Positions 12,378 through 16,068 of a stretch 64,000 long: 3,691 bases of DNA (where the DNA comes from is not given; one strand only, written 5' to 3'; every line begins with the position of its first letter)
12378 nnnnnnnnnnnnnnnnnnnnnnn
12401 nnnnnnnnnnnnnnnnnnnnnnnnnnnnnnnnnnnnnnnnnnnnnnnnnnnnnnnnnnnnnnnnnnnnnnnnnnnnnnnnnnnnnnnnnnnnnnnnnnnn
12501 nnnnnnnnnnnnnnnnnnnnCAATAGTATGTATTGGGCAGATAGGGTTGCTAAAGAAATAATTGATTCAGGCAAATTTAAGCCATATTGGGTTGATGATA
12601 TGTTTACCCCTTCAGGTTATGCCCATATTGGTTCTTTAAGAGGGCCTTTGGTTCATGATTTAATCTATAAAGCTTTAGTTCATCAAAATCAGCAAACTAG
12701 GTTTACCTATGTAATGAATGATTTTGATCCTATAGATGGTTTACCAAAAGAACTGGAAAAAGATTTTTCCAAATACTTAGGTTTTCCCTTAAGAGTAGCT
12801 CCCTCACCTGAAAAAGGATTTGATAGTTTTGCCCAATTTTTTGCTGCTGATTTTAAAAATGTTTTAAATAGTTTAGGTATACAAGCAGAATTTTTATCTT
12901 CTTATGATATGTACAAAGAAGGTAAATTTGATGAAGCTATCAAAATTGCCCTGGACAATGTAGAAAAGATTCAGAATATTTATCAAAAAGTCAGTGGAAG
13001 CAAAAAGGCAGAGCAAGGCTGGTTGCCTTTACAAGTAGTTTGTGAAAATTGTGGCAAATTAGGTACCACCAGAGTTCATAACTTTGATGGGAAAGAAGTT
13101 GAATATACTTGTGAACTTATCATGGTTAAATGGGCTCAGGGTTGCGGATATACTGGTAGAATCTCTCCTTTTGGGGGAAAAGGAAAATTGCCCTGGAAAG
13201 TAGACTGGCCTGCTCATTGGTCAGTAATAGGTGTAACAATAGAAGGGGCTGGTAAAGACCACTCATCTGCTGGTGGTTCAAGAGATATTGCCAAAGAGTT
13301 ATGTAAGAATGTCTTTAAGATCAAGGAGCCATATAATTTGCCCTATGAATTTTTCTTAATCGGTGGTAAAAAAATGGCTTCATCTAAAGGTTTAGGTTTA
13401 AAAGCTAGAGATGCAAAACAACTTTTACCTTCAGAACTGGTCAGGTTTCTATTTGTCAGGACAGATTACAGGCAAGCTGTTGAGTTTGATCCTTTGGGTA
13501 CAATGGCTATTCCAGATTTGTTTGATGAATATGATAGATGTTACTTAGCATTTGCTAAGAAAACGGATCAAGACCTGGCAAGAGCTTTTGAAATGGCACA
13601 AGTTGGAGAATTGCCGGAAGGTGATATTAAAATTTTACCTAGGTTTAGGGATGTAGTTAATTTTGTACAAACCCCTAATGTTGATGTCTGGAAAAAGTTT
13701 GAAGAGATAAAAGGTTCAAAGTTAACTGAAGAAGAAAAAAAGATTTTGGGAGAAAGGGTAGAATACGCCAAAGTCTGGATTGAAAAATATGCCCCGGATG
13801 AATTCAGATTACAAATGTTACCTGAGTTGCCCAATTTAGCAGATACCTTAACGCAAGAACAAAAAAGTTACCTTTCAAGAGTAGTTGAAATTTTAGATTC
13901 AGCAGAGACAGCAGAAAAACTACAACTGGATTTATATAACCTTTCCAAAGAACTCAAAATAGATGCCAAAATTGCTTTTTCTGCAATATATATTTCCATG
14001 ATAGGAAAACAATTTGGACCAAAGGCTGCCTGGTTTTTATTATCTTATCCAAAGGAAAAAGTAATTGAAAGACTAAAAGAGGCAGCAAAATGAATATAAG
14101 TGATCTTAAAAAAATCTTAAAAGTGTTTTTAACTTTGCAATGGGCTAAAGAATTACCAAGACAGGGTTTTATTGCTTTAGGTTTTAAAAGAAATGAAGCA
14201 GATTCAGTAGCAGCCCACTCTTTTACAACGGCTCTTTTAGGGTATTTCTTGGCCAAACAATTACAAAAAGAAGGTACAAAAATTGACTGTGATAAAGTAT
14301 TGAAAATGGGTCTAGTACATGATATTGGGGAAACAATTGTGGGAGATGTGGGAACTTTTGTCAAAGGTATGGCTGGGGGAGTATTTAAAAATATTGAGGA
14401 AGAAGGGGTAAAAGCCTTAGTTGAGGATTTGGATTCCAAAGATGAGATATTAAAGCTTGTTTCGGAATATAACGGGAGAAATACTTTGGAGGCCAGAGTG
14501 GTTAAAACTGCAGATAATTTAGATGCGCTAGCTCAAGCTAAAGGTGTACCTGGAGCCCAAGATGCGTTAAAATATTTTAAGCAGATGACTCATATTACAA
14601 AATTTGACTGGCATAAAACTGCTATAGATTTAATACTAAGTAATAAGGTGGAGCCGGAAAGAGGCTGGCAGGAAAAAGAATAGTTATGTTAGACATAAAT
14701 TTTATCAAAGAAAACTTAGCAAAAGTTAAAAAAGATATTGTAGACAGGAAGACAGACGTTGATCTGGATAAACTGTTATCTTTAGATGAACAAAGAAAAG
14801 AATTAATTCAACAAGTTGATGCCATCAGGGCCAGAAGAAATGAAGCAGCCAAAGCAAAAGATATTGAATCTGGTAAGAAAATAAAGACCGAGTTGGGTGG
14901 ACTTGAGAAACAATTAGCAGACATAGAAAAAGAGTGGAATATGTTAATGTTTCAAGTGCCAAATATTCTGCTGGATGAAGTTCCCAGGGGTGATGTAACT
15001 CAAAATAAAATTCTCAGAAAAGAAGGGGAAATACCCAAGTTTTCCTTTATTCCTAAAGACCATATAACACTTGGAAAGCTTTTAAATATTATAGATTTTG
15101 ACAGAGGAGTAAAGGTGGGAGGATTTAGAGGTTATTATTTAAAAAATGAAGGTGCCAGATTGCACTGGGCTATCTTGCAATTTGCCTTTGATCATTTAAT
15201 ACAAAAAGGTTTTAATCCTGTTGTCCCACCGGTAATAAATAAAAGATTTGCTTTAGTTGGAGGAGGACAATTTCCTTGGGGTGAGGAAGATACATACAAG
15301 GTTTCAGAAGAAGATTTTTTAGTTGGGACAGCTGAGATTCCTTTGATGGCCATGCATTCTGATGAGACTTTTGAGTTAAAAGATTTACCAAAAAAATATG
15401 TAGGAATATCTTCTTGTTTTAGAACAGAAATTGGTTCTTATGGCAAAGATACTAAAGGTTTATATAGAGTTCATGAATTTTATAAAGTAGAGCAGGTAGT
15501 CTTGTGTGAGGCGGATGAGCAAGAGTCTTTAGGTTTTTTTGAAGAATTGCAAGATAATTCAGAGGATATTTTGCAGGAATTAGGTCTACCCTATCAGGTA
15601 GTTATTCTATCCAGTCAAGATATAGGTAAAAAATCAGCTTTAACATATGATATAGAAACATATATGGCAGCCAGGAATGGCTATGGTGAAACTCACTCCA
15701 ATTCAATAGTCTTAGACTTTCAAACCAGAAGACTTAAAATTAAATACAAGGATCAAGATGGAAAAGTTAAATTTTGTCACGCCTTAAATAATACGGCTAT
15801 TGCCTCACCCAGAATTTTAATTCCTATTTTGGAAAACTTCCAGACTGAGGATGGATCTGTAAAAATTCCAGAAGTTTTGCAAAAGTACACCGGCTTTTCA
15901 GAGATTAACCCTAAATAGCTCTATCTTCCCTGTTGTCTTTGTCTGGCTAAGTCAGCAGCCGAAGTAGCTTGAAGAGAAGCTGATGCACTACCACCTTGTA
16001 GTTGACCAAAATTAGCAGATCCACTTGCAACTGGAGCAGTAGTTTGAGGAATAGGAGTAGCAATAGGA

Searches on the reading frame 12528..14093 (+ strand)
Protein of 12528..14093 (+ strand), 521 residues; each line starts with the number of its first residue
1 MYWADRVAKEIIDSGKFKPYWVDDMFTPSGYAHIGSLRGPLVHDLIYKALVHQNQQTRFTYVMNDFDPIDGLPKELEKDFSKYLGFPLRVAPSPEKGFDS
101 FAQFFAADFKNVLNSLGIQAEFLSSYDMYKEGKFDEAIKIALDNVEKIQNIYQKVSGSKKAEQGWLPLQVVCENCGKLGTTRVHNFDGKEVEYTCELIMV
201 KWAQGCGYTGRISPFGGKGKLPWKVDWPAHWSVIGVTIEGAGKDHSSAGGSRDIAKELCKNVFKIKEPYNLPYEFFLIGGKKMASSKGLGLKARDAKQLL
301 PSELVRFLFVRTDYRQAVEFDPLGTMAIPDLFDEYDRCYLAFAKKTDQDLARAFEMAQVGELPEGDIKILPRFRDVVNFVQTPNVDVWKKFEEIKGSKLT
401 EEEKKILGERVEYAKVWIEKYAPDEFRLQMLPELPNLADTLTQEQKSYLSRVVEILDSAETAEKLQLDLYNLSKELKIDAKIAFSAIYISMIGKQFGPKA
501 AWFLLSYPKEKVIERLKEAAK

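Call 47: search_protein_families(library=pfam, proteins=[window:12528-14093:+], max_evalue=0.001)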
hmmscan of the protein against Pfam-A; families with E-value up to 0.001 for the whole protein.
window:12528-14093:+ (521 aa): 2 families
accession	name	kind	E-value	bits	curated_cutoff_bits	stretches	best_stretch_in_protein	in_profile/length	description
PF01921.24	tRNA-synt_1f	-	1.5e-92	310.8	27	1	2-358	2-358/360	tRNA synthetases class I (K)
PF19269.4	Anticodon_2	-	5.5e-05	24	23.6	1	438-519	57-140/141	Anticodon binding domain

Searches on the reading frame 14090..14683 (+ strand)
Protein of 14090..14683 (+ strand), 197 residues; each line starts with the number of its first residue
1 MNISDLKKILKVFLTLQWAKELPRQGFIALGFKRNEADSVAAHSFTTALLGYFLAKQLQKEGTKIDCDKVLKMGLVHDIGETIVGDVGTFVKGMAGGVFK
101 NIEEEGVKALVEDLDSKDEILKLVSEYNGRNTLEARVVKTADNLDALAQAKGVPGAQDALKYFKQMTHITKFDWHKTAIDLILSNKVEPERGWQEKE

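Call 96: search_protein_families(library=pfam, proteins=[window:14090-14683:+], max_evalue=0.0001)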
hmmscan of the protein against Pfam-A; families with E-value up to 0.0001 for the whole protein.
window:14090-14683:+ (197 aa): 3 families
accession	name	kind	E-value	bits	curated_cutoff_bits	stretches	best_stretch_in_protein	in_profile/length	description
PF13023.12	HD_3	-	2.7e-23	83.1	22.5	1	20-159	5-140/165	HD domain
PF12917.13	YfbR-like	-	2.2e-15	57.3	25.9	1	35-150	21-141/182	5'-deoxynucleotidase YfbR-like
PF01966.28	HD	-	8.1e-12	45.9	22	1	40-146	1-115/116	HD domain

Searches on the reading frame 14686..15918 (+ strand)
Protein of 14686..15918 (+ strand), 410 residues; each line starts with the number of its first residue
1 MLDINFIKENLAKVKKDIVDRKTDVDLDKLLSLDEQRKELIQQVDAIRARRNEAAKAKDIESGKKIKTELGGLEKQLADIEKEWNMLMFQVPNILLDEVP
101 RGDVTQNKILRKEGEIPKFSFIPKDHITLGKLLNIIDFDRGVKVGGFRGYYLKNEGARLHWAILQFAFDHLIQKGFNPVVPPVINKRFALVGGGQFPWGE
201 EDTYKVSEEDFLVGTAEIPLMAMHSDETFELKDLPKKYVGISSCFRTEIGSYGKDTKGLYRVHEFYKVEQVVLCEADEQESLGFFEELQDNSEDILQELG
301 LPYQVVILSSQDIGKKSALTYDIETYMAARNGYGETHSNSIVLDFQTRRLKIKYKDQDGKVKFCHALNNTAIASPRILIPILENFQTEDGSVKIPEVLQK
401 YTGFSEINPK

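Call 47: search_protein_families(library=pfam, proteins=[window:14686-15918:+], max_evalue=0.001)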
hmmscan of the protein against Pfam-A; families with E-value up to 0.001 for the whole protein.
window:14686-15918:+ (410 aa): 2 families
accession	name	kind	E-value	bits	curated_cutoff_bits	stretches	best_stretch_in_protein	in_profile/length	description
PF00587.30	tRNA-synt_2b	-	3e-27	96.3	29.3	1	209-385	10-179/179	tRNA synthetase class II core domain (G, H, P, S and T)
PF02403.27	Seryl_tRNA_N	-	3.8e-17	62.9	28.2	1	1-94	1-107/108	Seryl-tRNA synthetase N-terminal domain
